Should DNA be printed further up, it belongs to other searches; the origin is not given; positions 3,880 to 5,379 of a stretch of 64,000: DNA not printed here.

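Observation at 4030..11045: Operon coupling a 1265-aa PQQ-propeller/PA14 lipoprotein and a bitopic unknown protein to a LolCDE/MacB-type ABC pair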

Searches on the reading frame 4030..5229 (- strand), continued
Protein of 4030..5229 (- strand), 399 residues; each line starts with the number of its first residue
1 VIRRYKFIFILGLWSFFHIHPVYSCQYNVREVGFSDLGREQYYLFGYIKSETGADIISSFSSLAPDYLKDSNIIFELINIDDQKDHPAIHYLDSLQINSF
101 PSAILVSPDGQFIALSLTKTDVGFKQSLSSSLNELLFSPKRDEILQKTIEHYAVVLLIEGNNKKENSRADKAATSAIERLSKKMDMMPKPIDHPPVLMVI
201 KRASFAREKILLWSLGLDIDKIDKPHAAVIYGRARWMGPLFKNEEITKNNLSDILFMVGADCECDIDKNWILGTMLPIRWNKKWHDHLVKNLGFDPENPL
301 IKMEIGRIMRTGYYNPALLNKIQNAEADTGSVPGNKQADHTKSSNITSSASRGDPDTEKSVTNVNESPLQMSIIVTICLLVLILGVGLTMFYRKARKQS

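Call 34: search_protein_families(library=ncbifam, proteins=[L002:4279-5052:+, L002:5049-5855:+, L002:6002-6481:+, L002:6462-7217:+, L002:7294-7962:+, L002:7956-8786:+, L002:8783-9868:+, L001:8402-9169:+, L001:9196-9918:+], max_evalue=0.0001)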
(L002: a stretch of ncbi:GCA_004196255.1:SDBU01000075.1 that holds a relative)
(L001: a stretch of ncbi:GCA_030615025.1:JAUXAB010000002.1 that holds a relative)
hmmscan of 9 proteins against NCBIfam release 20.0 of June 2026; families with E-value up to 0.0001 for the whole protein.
L002:4279-5052:+ (257 aa): 1 family
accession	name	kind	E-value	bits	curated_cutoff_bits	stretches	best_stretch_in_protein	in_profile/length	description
TIGR01256.1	modA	equivalog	4e-09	36.7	62.5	1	43-254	3-217/217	molybdate ABC transporter substrate-binding protein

L002:5049-5855:+ (268 aa): 4 families
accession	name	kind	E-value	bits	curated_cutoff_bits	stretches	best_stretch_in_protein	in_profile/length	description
TIGR01256.1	modA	equivalog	6.5e-19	68.7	62.5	1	46-259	1-215/217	molybdate ABC transporter substrate-binding protein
NF007958.0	PRK10677.1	equivalog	1e-06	28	253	1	34-265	21-256/256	molybdate ABC transporter substrate-binding protein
NF003196.0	PRK04168.1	equivalog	1.5e-06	27.4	355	0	228-261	280-313/338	tungstate ABC transporter substrate-binding protein WtpA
TIGR00971.1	3a0106s03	subfamily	9.6e-06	25.1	155.5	0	115-153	101-139/315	sulfate ABC transporter substrate-binding protein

L002:6002-6481:+ (159 aa): 1 family
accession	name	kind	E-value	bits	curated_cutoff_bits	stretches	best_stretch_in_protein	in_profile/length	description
NF040961.1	MamO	equivalog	8.6e-06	24.4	800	1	13-123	532-648/648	magnetosome protein MamO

L002:6462-7217:+ (251 aa): 3 families
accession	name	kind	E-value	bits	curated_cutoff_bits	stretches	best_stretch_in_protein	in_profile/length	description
TIGR01256.1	modA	equivalog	8.6e-06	25.8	62.5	1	149-245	122-217/217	molybdate ABC transporter substrate-binding protein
NF002918.0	PRK03537.1-4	equivalog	1.6e-05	24.3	288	0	186-247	185-244/246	molybdate ABC transporter substrate-binding protein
TIGR03261.1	phnS2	equivalog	8.7e-05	21.7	392.75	0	153-249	189-287/334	putative 2-aminoethylphosphonate ABC transporter substrate-binding protein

L002:7294-7962:+ (222 aa): 2 families
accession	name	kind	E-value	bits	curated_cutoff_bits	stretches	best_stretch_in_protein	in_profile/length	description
NF040998.1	MamZ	equivalog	2e-10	39.7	650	1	63-171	482-592/633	magnetosome biogenesis transporter MamZ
NF003831.1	PRK05419.1-2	equivalog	1.9e-08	34.1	130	1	61-171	54-165/212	protein-methionine-sulfoxide reductase heme-binding subunit MsrQ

L002:7956-8786:+ (276 aa): 26 families (the best 25 are shown)
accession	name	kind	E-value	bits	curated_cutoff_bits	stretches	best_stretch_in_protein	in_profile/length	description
TIGR01581.1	Mo_ABC_porter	hypoth_equivalog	1.8e-59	200.9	210.3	1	43-262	4-223/225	ABC transporter permease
TIGR02141.1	modB_ABC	equivalog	2.7e-47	161.1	182.6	1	63-268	1-205/208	molybdate ABC transporter permease subunit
NF040839.1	tungstate_WtpB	equivalog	1.9e-46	158.8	340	1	21-268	4-247/251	tungstate ABC transporter permease WtpB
TIGR00969.1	3a0106s02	subfamily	3.7e-45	154.5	240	1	11-266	14-267/272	sulfate ABC transporter permease subunit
NF006939.0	PRK09421.1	equivalog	1.8e-44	151.9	262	1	59-269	9-221/230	molybdate ABC transporter permease subunit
TIGR02140.1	permease_CysW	equivalog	1.4e-38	132.9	329.1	1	19-268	6-255/261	sulfate ABC transporter permease subunit CysW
TIGR02139.1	permease_CysT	equivalog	3e-36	125.4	246.1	1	24-268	10-258/265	sulfate ABC transporter permease subunit CysT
NF008208.0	PRK10971.1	equivalog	7.8e-32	110.9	415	1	27-267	21-265/277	sulfate/thiosulfate ABC transporter permease CysT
NF008620.0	PRK11602.1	equivalog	6.7e-31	107.6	442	1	12-264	16-268/291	sulfate/thiosulfate ABC transporter permease CysW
NF038017.1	ABC_perm1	subfamily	1.2e-22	80.8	100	1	66-254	2-183/184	ABC transporter permease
NF011624.0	PRK15050.1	equivalog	9.4e-16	57.8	247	1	6-259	15-276/297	2-aminoethylphosphonate ABC transporter permease subunit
TIGR03262.1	PhnU2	equivalog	1.3e-14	53.7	593.25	1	18-268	6-256/546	putative 2-aminoethylphosphonate ABC transporter permease subunit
TIGR00974.1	3a0107s02c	equivalog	3.1e-12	46.2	193.45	1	18-262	7-258/272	phosphate ABC transporter permease PstA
TIGR03226.1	PhnU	equivalog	3.2e-12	46.5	283.45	1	44-260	75-295/311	2-aminoethylphosphonate ABC transporter permease subunit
NF041773.1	tung_perm_TupB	equivalog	1.1e-11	44.9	320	1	61-266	25-223/230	tungstate ABC transporter permease TupB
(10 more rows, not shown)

L002:8783-9868:+ (361 aa): 185 families (the best 25 are shown)
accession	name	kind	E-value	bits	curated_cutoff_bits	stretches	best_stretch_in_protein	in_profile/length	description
NF040840.2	tungstate_WtpC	equivalog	5.6e-96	321.8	440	1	1-358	1-346/347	tungstate ABC transporter ATP-binding protein WtpC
TIGR03265.1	PhnT2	equivalog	3.9e-73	246.7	457.7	1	13-322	16-311/353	putative 2-aminoethylphosphonate ABC transporter ATP-binding protein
TIGR01187.1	potA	subfamily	2e-70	237.4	355.6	1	31-284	1-257/325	polyamine ABC transporter ATP-binding protein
NF006987.0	PRK09452.1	equivalog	3.1e-69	233.5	482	1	16-282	33-302/378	spermidine/putrescine ABC transporter ATP-binding protein PotA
NF043075.1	MMSYN1_0197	equivalog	4.2e-67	226.5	550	1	14-282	16-281/341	spermidine/putrescine ABC transporter ATP-binding protein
NF008653.0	PRK11650.1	subfamily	6.1e-67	226.2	432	1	5-323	9-316/357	sn-glycerol-3-phosphate ABC transporter ATP-binding protein UgpC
NF040933.2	ABC_arch_GlcV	equivalog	4.2e-64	216.7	450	1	16-285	22-292/357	glucose ABC transporter ATP-binding protein GlcV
NF008513.0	PRK11432.1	equivalog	6.1e-64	216.1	496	1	16-284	22-288/351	ferric ABC transporter ATP-binding protein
TIGR00968.1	3a0106s01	subfamily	2e-63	214.1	342.75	1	4-235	3-235/237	sulfate ABC transporter ATP-binding protein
NF008105.0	PRK10851.1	equivalog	2.6e-61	207.3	502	1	16-287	18-288/362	sulfate/thiosulfate ABC transporter ATP-binding protein CysA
TIGR03258.1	PhnT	equivalog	1.2e-60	205.4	499.15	1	13-282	21-294/359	2-aminoethylphosphonate ABC transport system ATP-binding subunit PhnT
NF008233.0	PRK11000.1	equivalog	1.6e-58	198.3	568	1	18-282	21-291/369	maltose/maltodextrin ABC transporter ATP-binding protein MalK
TIGR02142.1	modC_ABC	equivalog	1.3e-57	195.7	285.05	1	5-351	3-347/353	molybdenum ABC transporter ATP-binding protein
NF008621.0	PRK11607.1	equivalog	4.2e-53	180.5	613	1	12-282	31-305/377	putrescine ABC transporter ATP-binding subunit PotG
TIGR01186.1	proV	subfamily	8.4e-52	176.5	326.6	1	17-247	10-246/363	betaine/proline/choline family ABC transporter ATP-binding protein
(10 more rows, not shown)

L001:8402-9169:+ (255 aa): 10 families
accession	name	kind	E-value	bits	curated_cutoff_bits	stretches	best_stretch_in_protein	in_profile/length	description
NF052510.1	methyltran_MpqE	exception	1.5e-08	34.4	335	1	70-177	39-148/234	methyl-plastoquinone biosynthesis methyltransferase MpqE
TIGR02072.1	BioC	equivalog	1.9e-08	34.4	184.95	1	82-188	39-140/244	malonyl-ACP O-methyltransferase BioC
NF041537.1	ArsM_AhpD_UU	exception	1.1e-07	31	510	1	83-180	82-180/345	arsenite methyltransferase/AhpD domain selenoprotein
TIGR01934.1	MenG_MenH_UbiE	subfamily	2.8e-07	30.1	158.35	1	82-180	44-141/223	ubiquinone/menaquinone biosynthesis methyltransferase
NF045667.1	MTase_DVU1556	equivalog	7.1e-07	28.9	155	1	82-180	27-119/213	DVU_1556 family methyltransferase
NF047649.1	MTase_UXPK_star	exception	2e-06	27.1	460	1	128-196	129-198/283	methyltransferase/UXPK-star double selenoprotein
NF001244.0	PRK00216.1-5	equivalog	3.2e-06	26.6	216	1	78-180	49-153/236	bifunctional demethylmenaquinone methyltransferase/2-methoxy-6-polyprenyl-1,4-benzoquinol methylase UbiE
NF041536.1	ArsM_DUF2284_UU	exception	2.1e-05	23.1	575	1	129-178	129-178/459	arsenite methyltransferase/DUF2284 domain selenoprotein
NF001240.0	PRK00216.1-1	equivalog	2.2e-05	23.6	378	1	82-177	68-165/251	bifunctional demethylmenaquinone methyltransferase/2-methoxy-6-polyprenyl-1,4-benzoquinol methylase UbiE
NF001242.0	PRK00216.1-3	equivalog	7e-05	22.3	351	1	82-179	75-174/258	bifunctional demethylmenaquinone methyltransferase/2-methoxy-6-polyprenyl-1,4-benzoquinol methylase UbiE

L001:9196-9918:+ (240 aa): 7 families
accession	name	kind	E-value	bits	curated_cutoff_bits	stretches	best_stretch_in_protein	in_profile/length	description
TIGR01710.1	typeII_sec_gspG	equivalog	2.1e-09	37.5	88.85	1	10-71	2-61/134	type II secretion system major pseudopilin GspG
NF040999.1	pilin_ComGC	equivalog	1.1e-07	31.9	75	1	10-63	3-56/84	competence type IV pilus major pilin ComGC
TIGR02596.1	TIGR02596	subfamily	3.2e-06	27.4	70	1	11-36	1-26/196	Verru_Chthon cassette protein D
NF007862.0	PRK10574.1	equivalog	9.2e-06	25.8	138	1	8-35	4-31/145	prepilin peptidase-dependent pilin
TIGR02532.1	IV_pilin_GFxxxE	domain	1.1e-05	25.1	16.3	1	10-30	3-23/24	prepilin-type N-terminal cleavage/methylation domain-containing protein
NF041775.1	typeIV_PilA_Myxo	equivalog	2.5e-05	24.4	400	1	7-54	10-56/214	type IV pilin protein PilA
TIGR01708.2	typeII_sec_gspH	equivalog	7.8e-05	22.7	80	0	10-30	3-23/169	type II secretion system minor pseudopilin GspH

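Call 36: list_cluster_members(proteins=[P0001, P0121])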
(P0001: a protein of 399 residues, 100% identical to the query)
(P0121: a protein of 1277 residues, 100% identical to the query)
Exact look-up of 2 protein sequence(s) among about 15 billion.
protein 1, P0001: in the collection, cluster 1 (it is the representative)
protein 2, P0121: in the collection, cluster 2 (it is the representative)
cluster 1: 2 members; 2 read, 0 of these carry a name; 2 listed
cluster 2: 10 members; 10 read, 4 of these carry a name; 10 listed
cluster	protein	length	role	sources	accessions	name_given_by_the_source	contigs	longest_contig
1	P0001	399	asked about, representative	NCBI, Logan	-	-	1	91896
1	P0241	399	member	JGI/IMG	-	-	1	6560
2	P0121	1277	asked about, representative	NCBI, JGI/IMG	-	-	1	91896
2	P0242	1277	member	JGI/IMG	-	outer membrane protein assembly factor BamB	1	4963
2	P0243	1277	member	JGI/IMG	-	outer membrane protein assembly factor BamB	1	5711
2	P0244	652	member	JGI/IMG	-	outer membrane protein assembly factor BamB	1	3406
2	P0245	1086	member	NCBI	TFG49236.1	MAG: hypothetical protein E4H40_03330, partial [Candidatus Brocadiia bacterium]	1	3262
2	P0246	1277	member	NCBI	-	-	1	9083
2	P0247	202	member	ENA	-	-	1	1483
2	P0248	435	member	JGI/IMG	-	-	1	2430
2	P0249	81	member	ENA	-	-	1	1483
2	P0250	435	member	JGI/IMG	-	-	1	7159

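Call 37: find_encoding_contigs(protein=P0001, flank=1000, max_places=2)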
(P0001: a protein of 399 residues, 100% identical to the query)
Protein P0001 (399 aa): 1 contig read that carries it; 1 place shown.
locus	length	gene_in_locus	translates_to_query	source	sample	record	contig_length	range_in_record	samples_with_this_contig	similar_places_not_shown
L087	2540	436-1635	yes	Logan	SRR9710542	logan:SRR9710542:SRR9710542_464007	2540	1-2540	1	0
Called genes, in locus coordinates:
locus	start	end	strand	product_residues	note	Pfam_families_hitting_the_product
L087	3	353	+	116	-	?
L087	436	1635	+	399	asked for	-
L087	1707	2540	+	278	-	?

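Call 50: search_solved_structures(query=A1, max_evalue=5)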
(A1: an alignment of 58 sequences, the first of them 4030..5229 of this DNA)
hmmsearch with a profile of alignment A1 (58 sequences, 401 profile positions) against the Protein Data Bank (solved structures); distinct sequences matched with E-value up to 5: 0.

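Call 51: search_protein_families(library=pfam, alignment_id=A1, max_evalue=1)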
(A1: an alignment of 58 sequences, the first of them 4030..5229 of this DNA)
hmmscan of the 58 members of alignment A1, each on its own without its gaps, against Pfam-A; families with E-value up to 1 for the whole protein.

A. member 1, window:4030-5229:- (399 aa): 0 families

B. families by the number of members that match (of 58 scanned): 20 families
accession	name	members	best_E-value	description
PF13728.12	TraF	7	0.00046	F plasmid transfer operon protein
PF00746.26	Gram_pos_anchor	7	0.1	LPXTG cell wall anchor motif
PF03176.21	MMPL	3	0.11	MMPL family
PF04756.19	OST3_OST6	2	0.16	OST3 / OST6 family, transporter family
PF18895.5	T4SS_pilin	2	0.22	Type IV secretion system pilin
PF13098.12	Thioredoxin_2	1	0.018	Thioredoxin-like domain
PF11330.14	30K_MP_C_Ter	1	0.033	C-Terminal of 30K viral movement proteins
PF04070.17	DUF378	1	0.065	Domain of unknown function (DUF378)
PF24093.1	DUF7377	1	0.079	Domain of unknown function (DUF7377)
PF24270.1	HTH_Cmi2_C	1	0.081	Cmi2, C-terminal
PF07584.16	BatA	1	0.1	Aerotolerance regulator N-terminal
PF24419.1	Cupin_NOL9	1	0.15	Polynucleotide 5'-hydroxyl-kinase NOL9, N-terminal domain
PF11770.13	GAPT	1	0.17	GRB2-binding adapter (GAPT)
PF07194.16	P2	1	0.17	P2 response regulator binding domain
PF15102.11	TMEM154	1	0.19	TMEM154 protein family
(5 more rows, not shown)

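Call 55: search_protein_representatives(alignment_id=A1)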
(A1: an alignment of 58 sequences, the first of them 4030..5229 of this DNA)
Query: 58 sequences, 401 profile positions. Proteins with E-value up to 0.001 (for the whole library): 1116; up to 1e-10: 865; up to 1e-30: 679. The best 150 are listed.
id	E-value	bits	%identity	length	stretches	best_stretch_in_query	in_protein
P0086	3.0e-176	602.5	-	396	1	1-400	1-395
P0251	3.1e-162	556.4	-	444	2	17-355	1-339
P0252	4.6e-156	536.1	-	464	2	5-354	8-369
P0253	2.0e-149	514.2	-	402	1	5-399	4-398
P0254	2.2e-143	494.3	-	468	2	3-350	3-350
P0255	4.5e-141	486.7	-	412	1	1-400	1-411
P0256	1.1e-139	482.1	-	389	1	2-399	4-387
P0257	1.5e-138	478.4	-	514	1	3-370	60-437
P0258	7.7e-138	476.1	-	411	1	1-399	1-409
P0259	3.9e-137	473.7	-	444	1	2-339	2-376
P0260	8.7e-137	472.6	-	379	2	6-335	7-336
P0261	2.1e-136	471.3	-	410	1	2-399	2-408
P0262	1.1e-135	469.0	-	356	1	89-399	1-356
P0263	7.1e-135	466.3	-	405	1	10-399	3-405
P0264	1.5e-134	465.2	-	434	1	8-365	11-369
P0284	3.1e-121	421.4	-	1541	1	4-399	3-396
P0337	9.0e-104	363.9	-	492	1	12-339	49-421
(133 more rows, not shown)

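Call 57: search_protein_families(library=pfam, proteins=[P0284, P0257, P0337], max_evalue=0.001)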
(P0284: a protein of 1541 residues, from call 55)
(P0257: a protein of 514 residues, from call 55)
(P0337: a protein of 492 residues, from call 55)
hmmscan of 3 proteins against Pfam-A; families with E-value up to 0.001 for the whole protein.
P0284 (1541 aa): 6 families
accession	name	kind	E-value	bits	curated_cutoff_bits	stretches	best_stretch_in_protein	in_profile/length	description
PF13360.13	PQQ_2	-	9.1e-34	117.5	27.6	2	488-609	33-139/233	Outer membrane protein assembly factor BamB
PF13570.13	Beta-prop_ACSF4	-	1.6e-17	64.3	133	1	487-555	61-130/329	Beta-alanine-activating enzyme, beta-propeller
PF01011.28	PQQ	-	2.4e-14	53.4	26.7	0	521-610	50-136/595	Glucose/ethanol/alcohol dehydrogenase, beta-propeller domain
PF13649.12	Methyltransf_25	-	3.4e-06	28.1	27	1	959-1054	2-97/97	Methyltransferase domain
PF08242.18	Methyltransf_12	-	3.5e-05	24.9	30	1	959-1055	1-96/98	Methyltransferase domain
PF08241.18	Methyltransf_11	-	7.5e-05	23.7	21.2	1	960-1054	2-91/95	Methyltransferase domain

P0257 (514 aa): 0 families

P0337 (492 aa): 0 families
